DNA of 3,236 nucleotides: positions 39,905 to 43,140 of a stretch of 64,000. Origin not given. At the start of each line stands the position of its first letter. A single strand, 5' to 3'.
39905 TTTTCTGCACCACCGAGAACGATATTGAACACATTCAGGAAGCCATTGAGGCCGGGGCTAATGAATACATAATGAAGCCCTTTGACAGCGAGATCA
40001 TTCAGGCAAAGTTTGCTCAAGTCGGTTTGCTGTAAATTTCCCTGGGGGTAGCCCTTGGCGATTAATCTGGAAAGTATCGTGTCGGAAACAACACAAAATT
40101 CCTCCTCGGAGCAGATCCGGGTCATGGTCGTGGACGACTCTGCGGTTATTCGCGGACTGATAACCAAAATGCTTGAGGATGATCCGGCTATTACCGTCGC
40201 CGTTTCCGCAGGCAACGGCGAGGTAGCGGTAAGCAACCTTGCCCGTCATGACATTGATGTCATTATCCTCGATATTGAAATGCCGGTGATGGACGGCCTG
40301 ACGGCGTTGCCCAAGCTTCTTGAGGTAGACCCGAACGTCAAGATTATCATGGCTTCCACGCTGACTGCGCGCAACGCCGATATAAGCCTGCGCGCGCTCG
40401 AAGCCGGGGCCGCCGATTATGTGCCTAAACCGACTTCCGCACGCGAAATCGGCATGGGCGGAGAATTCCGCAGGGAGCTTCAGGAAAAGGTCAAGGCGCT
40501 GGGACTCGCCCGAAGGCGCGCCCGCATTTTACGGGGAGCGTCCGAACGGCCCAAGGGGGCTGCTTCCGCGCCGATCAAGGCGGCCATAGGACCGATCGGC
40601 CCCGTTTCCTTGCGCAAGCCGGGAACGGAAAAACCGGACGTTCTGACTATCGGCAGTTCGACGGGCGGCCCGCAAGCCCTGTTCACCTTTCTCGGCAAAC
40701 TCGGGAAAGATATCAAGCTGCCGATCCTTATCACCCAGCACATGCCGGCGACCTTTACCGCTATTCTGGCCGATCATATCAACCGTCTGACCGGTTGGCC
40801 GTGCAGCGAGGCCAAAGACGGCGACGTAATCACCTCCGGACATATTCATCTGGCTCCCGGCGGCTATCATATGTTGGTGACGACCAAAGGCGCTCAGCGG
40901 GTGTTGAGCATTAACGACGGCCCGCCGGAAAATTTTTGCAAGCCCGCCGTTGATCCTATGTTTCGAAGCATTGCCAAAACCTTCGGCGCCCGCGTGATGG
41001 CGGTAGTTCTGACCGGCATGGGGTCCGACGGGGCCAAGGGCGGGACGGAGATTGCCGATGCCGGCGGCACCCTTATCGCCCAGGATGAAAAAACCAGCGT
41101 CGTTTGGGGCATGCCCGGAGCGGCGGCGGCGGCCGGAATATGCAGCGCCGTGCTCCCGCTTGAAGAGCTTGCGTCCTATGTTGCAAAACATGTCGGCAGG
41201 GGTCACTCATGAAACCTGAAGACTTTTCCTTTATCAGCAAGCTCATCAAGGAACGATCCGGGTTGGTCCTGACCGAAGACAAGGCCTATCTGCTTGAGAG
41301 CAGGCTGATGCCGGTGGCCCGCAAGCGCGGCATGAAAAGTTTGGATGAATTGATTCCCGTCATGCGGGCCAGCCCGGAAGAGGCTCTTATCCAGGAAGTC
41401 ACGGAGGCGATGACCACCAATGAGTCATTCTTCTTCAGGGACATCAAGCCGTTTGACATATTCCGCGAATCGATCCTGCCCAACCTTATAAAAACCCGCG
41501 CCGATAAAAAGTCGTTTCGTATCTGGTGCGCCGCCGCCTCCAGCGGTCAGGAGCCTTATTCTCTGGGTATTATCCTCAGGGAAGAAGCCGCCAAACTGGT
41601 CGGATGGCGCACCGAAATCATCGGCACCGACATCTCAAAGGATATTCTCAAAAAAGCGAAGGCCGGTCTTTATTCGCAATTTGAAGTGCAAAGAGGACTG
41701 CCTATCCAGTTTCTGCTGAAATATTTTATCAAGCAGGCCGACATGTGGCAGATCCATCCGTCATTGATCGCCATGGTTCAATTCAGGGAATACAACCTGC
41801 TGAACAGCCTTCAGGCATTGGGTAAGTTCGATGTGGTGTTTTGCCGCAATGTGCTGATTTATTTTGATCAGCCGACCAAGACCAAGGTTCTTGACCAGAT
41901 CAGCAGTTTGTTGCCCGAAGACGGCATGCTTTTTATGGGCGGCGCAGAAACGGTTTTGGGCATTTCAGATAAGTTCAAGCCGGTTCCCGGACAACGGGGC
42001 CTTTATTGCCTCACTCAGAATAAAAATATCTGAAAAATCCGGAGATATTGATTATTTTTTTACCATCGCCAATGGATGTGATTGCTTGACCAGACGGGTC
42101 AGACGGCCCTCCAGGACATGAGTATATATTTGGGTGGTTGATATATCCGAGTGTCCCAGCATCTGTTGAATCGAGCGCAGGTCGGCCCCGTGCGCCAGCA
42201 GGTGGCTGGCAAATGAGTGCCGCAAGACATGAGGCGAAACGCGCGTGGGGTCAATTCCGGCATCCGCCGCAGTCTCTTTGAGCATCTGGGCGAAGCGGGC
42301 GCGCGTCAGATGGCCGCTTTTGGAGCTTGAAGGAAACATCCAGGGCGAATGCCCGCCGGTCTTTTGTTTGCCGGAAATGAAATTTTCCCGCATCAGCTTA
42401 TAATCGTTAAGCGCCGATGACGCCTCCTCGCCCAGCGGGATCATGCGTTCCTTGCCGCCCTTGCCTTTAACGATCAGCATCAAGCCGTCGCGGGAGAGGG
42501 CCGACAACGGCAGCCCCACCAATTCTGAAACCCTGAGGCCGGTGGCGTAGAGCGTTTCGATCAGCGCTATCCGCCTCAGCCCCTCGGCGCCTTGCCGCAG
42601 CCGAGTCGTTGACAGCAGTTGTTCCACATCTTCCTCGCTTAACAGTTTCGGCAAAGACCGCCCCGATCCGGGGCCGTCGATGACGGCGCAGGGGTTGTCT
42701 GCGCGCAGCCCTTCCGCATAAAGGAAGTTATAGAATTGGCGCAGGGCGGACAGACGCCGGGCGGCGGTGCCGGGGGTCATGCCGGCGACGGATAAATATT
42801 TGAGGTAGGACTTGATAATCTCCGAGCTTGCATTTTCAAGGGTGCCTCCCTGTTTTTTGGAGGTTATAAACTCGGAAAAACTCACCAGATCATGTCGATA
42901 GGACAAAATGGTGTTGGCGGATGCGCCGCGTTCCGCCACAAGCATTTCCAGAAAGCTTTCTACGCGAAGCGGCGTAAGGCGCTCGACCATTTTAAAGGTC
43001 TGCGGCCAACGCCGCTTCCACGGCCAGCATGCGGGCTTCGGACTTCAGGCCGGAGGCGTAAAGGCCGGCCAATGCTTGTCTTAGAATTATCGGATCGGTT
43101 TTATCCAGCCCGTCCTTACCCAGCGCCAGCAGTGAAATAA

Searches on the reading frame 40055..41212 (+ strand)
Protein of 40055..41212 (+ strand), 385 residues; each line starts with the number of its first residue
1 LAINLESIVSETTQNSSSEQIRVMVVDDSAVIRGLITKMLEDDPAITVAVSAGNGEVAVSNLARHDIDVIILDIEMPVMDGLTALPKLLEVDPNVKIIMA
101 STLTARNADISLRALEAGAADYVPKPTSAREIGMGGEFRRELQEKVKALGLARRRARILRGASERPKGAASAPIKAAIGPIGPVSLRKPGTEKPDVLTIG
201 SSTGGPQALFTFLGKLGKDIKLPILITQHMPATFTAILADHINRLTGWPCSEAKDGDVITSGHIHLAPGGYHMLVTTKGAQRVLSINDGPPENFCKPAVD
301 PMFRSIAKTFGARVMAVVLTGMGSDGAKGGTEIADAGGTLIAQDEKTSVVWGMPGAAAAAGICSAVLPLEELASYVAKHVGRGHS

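Call 3: search_protein_families(library=pfam, proteins=[window:40055-41212:+], max_evalue=0.01)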
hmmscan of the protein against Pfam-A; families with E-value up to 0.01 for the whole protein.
window:40055-41212:+ (385 aa): 2 families
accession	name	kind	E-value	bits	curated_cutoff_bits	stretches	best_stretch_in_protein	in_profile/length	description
PF01339.22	CheB_methylest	-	9.3e-62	208.3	24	1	198-374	2-172/174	CheB methylesterase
PF00072.30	Response_reg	-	1.8e-23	83.2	30.2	1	23-132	1-106/111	Response regulator receiver domain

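Call 8: search_protein_families(library=ncbifam, proteins=[window:40055-41212:+], max_evalue=0.001)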
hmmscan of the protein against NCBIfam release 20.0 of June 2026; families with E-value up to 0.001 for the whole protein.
window:40055-41212:+ (385 aa): 91 families (the best 25 are shown)
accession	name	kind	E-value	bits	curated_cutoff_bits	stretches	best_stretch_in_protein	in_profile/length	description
NF001965.0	PRK00742.1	subfamily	6.4e-124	413.8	293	1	19-381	2-354/357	chemotaxis-specific protein-glutamate methyltransferase CheB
NF009206.0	PRK12555.1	subfamily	1.4e-88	297.1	342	1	21-380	1-336/340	chemotaxis-specific protein-glutamate methyltransferase CheB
NF041367.1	CheY_Halo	equivalog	8e-18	64.9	200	1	23-128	1-102/114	chemotaxis protein CheY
NF007018.1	PRK09483.1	equivalog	5.6e-17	62.1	280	1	21-132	2-111/217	UvrY/SirA/GacA family response regulator transcription factor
NF008469.0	PRK11361.1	equivalog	2.7e-15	56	714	1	21-133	5-113/461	acetoacetate metabolism transcriptional regulator AtoC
NF007005.1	PRK09468.1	equivalog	4.4e-15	55.8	331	1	19-132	2-111/237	osmolarity response regulator transcription factor OmpR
NF007935.0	PRK10651.1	equivalog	4.9e-15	55.3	250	1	17-125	3-109/216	two-component system response regulator NarL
TIGR01818.1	ntrC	equivalog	2.1e-14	53.2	558.6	1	23-129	1-103/463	nitrogen regulation protein NR(I)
TIGR02875.1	spore_0_A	equivalog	2.4e-14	53.2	200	1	19-128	1-110/262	sporulation transcription factor Spo0A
NF007708.0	PRK10403.1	equivalog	7e-14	51.8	343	1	20-126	6-110/215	nitrate/nitrite response regulator protein NarP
NF007969.0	PRK10693.1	equivalog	1.7e-13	50.3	329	1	22-127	9-110/337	two-component system response regulator RssB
NF008296.0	PRK11083.1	equivalog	2e-13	50.3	273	1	20-133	3-111/228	two-component system response regulator CreB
NF045944.1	ResRegRpaBCyano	equivalog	2.4e-13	50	330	1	24-132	1-104/229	response regulator transcription factor RpaB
NF008318.0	PRK11107.1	equivalog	2.8e-13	48.8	890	1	11-128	658-773/920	two-component sensor histidine kinase BarA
NF040689.1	MtrAB_MtrA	equivalog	4.6e-13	49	300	1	23-132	1-105/219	MtrAB system response regulator MtrA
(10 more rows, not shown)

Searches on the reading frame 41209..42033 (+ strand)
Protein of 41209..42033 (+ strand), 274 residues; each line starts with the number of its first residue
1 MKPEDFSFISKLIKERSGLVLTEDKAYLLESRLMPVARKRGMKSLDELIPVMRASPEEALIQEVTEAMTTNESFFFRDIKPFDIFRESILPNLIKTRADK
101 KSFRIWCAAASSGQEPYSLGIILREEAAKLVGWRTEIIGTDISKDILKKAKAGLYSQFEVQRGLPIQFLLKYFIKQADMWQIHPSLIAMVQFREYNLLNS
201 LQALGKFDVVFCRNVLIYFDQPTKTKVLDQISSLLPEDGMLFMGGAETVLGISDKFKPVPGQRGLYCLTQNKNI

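Call 3: search_protein_families(library=pfam, proteins=[window:41209-42033:+], max_evalue=0.01)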
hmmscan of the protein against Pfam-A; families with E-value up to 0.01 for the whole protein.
window:41209-42033:+ (274 aa): 7 families
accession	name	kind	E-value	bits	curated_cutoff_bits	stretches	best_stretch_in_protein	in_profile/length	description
PF01739.24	CheR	-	5.8e-57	192.7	27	1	71-263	1-193/195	CheR methyltransferase, SAM binding domain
PF03705.20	CheR_N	-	3e-11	43.3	27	1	4-53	1-50/53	CheR methyltransferase, all-alpha domain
PF08242.18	Methyltransf_12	-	2.7e-07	31.7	30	1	136-241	22-98/98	Methyltransferase domain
PF13847.12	Methyltransf_31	-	4.1e-07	30.2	27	1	190-243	56-109/145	Methyltransferase domain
PF13649.12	Methyltransf_25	-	2.8e-06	28.3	27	1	189-239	47-97/97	Methyltransferase domain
PF08241.18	Methyltransf_11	-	0.00049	21.1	21.2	0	186-242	43-94/95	Methyltransferase domain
PF13489.12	Methyltransf_23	-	0.001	19.3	27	1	132-242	44-115/164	Methyltransferase domain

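Call 8: search_protein_families(library=ncbifam, proteins=[window:41209-42033:+], max_evalue=0.001)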
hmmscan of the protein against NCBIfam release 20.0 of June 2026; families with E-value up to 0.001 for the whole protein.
window:41209-42033:+ (274 aa): 2 families
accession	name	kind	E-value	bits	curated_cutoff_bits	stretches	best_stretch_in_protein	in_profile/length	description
NF007902.0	PRK10611.1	equivalog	8.2e-48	163.1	435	1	5-271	26-286/287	protein-glutamate O-methyltransferase CheR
TIGR04345.1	ovoA_Cterm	equivalog_domain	0.0003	20.4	170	1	188-245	116-171/242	putative 4-mercaptohistidine N1-methyltransferase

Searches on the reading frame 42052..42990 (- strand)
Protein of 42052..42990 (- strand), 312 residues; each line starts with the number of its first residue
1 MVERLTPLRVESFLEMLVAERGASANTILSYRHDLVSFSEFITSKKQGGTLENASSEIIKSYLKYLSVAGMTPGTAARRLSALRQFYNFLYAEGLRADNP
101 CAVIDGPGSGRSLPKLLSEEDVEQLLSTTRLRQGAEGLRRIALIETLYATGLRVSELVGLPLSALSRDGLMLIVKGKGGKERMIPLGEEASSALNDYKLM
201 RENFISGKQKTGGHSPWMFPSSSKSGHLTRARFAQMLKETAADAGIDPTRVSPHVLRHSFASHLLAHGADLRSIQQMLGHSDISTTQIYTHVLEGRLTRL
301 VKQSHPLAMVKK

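Call 3: search_protein_families(library=pfam, proteins=[window:42052-42990:-], max_evalue=0.01)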
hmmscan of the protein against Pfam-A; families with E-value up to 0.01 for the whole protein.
window:42052-42990:- (312 aa): 4 families
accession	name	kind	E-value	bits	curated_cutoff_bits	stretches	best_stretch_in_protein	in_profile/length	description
PF00589.27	Phage_integrase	-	1.7e-40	139.1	27.1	1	116-294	2-170/172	Phage integrase family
PF02899.23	Phage_int_SAM_1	-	2.6e-21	76.1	22.3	1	10-94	1-83/83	Phage integrase, N-terminal SAM-like domain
PF13495.12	Phage_int_SAM_4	-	2.4e-05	25.1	27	1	13-88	5-76/85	Phage integrase, N-terminal SAM-like domain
PF13102.12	Phage_int_SAM_5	-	0.00014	22.6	22.3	1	21-100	13-92/98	Phage integrase SAM-like domain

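Call 8: search_protein_families(library=ncbifam, proteins=[window:42052-42990:-], max_evalue=0.001)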
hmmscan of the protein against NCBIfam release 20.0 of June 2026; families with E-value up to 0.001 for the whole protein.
window:42052-42990:- (312 aa): 12 families
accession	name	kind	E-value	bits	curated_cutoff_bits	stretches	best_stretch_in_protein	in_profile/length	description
NF001399.0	PRK00283.1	subfamily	3.1e-106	355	279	1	9-308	8-299/300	tyrosine recombinase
TIGR02225.1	recomb_XerD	equivalog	6.3e-99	331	329.6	1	11-308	1-290/290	site-specific tyrosine recombinase XerD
TIGR02224.1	recomb_XerC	equivalog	1.1e-81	274.4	335.15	1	11-308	1-293/295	tyrosine recombinase XerC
NF040815.2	recomb_XerA_Arch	equivalog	1.4e-57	195.3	220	1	12-294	2-256/263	site-specific tyrosine recombinase/integron integrase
NF002331.0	PRK01287.1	subfamily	2.5e-44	151.8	371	1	10-307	30-327/365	site-specific tyrosine recombinase XerC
TIGR02249.1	integrase_gron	subfamily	4.1e-37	128.2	265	2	226-294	235-302/315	integron integrase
NF003462.0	PRK05084.1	equivalog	1.1e-24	86.8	267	1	138-298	195-350/360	tyrosine recombinase XerS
NF011946.0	PRK15417.1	equivalog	2.4e-24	86.1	435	2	226-294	250-317/337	integron integrase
NF007371.0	PRK09871.1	subfamily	8.8e-16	58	222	1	118-304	8-186/198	tyrosine-type DNA invertase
NF007370.0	PRK09870.1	subfamily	5.3e-15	55.6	221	1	116-298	12-185/200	tyrosine-type DNA invertase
NF002685.0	PRK02436.1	equivalog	1.5e-07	31.5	178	1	13-206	4-177/245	site-specific tyrosine recombinase XerD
NF040693.1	recomb_GmtY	equivalog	4.6e-06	26.1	340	1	203-291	338-431/441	gamma-mobile-trio recombinase GmtY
